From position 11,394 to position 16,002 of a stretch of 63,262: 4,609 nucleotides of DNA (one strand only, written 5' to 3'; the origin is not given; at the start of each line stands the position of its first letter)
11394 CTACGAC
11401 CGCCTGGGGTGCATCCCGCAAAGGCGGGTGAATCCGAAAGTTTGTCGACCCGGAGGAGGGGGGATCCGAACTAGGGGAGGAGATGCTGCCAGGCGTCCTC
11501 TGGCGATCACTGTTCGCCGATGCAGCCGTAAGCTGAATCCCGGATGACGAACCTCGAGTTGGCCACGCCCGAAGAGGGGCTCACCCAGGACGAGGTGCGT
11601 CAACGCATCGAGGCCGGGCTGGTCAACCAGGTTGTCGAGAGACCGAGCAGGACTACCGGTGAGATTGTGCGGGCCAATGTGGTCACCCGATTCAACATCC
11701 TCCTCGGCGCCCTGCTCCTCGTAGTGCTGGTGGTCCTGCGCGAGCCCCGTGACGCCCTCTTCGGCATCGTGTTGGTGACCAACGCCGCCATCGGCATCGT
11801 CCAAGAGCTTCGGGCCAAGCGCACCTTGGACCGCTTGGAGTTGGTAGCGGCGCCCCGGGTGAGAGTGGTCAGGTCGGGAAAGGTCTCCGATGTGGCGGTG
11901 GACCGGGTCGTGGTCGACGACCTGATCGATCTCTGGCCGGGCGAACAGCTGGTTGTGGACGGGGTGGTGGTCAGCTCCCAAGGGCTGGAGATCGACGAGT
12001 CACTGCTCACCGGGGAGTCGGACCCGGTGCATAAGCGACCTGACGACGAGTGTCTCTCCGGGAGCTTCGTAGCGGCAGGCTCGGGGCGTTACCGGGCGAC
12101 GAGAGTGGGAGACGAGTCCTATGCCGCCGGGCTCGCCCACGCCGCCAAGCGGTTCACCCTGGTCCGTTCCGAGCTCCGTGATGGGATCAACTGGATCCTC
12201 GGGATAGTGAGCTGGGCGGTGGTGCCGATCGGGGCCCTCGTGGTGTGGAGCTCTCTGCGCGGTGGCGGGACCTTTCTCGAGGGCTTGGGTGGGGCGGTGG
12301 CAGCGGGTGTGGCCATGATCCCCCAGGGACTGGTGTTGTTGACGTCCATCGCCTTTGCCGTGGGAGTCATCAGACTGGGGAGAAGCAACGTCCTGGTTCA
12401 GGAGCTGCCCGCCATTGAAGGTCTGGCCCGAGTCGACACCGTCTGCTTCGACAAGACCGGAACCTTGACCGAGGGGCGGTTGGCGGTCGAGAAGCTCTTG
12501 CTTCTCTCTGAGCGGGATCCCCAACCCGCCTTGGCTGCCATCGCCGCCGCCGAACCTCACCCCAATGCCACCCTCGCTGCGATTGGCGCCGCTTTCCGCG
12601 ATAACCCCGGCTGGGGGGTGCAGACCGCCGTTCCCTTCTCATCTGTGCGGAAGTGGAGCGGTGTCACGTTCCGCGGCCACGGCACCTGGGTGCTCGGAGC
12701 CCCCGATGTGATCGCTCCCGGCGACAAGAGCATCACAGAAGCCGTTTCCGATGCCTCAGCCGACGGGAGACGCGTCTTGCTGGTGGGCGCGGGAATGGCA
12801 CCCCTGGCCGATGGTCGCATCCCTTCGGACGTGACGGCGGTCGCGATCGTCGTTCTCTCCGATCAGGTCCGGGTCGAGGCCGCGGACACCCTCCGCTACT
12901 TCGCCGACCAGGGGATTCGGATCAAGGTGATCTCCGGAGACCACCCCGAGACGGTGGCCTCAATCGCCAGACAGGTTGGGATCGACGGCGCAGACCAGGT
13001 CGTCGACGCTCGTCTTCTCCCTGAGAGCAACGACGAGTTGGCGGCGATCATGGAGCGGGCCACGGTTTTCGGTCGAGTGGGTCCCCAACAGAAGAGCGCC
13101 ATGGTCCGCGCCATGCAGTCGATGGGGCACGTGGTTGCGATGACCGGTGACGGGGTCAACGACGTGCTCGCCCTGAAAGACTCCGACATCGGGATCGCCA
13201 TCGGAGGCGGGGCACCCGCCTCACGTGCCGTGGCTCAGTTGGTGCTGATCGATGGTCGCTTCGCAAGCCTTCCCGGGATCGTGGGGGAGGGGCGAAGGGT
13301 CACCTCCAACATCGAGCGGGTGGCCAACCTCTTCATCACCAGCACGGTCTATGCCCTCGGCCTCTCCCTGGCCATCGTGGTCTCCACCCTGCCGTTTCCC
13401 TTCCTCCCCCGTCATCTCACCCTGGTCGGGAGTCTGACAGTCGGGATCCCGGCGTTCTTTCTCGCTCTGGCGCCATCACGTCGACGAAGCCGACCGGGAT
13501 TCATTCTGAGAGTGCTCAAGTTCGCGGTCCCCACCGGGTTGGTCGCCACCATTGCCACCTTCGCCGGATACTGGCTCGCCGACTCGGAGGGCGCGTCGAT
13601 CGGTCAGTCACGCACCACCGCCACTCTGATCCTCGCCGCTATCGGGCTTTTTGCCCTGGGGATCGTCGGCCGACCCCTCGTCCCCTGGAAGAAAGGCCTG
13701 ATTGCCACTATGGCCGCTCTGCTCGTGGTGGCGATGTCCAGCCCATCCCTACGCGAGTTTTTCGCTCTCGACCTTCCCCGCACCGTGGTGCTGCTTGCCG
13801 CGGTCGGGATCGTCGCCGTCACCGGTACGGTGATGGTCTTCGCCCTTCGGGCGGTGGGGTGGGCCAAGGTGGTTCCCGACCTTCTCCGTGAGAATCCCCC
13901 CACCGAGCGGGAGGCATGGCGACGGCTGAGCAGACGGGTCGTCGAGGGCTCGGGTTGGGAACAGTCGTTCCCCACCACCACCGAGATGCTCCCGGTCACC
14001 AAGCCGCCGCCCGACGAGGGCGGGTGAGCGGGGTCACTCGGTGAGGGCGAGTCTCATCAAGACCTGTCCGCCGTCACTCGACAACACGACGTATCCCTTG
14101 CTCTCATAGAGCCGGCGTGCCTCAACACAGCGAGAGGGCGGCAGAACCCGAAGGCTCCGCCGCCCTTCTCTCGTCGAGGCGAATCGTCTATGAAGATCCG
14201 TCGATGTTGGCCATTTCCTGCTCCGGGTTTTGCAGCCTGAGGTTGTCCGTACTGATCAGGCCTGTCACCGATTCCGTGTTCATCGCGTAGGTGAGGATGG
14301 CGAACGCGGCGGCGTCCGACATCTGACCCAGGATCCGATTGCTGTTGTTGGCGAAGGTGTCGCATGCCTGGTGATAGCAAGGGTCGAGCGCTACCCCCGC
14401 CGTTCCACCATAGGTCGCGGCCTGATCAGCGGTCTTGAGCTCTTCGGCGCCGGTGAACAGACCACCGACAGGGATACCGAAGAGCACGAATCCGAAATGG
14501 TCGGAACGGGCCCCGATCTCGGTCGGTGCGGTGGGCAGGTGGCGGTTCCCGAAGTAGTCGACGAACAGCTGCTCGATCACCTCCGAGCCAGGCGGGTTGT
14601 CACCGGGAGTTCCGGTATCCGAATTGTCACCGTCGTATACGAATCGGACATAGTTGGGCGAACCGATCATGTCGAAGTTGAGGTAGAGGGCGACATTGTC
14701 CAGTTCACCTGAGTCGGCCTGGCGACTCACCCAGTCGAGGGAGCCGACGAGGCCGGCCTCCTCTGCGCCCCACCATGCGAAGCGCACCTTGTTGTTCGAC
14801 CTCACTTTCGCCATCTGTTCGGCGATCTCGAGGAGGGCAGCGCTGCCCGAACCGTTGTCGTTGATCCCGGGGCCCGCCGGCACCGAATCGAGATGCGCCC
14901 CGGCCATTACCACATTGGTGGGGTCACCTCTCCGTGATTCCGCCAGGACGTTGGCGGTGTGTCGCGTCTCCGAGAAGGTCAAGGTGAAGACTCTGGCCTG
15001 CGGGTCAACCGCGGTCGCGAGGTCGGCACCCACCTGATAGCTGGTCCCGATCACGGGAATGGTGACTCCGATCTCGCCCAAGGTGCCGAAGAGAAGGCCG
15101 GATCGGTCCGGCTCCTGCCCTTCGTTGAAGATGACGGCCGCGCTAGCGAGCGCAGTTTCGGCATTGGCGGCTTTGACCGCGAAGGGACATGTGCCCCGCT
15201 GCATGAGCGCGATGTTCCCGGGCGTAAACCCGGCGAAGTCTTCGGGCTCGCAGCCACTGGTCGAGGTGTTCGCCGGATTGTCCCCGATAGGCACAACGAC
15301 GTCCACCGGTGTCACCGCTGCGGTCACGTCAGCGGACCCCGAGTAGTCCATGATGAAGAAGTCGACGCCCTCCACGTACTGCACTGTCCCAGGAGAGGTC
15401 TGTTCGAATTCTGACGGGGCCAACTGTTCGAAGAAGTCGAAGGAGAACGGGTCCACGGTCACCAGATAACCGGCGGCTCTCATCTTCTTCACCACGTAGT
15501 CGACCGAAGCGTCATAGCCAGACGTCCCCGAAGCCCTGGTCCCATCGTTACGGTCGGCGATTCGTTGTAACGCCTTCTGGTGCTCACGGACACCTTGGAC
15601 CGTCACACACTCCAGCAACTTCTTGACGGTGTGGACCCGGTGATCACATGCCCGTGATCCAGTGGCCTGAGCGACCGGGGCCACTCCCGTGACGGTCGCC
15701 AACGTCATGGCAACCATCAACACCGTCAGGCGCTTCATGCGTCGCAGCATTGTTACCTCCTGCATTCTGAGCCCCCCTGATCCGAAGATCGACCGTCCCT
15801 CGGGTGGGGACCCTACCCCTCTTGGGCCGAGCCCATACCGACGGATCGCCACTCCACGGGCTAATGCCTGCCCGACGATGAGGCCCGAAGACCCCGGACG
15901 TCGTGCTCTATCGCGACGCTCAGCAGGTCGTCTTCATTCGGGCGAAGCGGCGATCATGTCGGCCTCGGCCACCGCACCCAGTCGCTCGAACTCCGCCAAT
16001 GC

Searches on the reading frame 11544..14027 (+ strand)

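Call 78: search_protein_families(library=pfam, proteins=[window:11544-14027:+], max_evalue=0.001)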
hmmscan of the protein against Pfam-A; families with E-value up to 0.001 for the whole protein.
window:11544-14027:+ (827 aa): 2 families
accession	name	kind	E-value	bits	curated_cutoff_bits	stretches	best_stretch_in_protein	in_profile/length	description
PF00122.25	E1-E2_ATPase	-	4.5e-39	134.3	28.1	1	102-280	3-180/181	E1-E2 ATPase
PF00702.32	Hydrolase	-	4.1e-19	70.2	26.4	1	297-547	1-190/191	haloacid dehalogenase-like hydrolase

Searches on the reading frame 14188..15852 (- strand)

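Call 78: search_protein_families(library=pfam, proteins=[window:14188-15852:-], max_evalue=0.001)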
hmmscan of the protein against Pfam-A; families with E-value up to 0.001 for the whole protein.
window:14188-15852:- (554 aa): 2 families
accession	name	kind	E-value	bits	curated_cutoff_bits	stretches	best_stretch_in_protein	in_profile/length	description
PF04389.22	Peptidase_M28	-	1.9e-41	142.4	21.3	1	301-516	1-190/193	Peptidase family M28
PF02225.27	PA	-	1.8e-14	54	23.9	1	193-278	8-95/95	PA domain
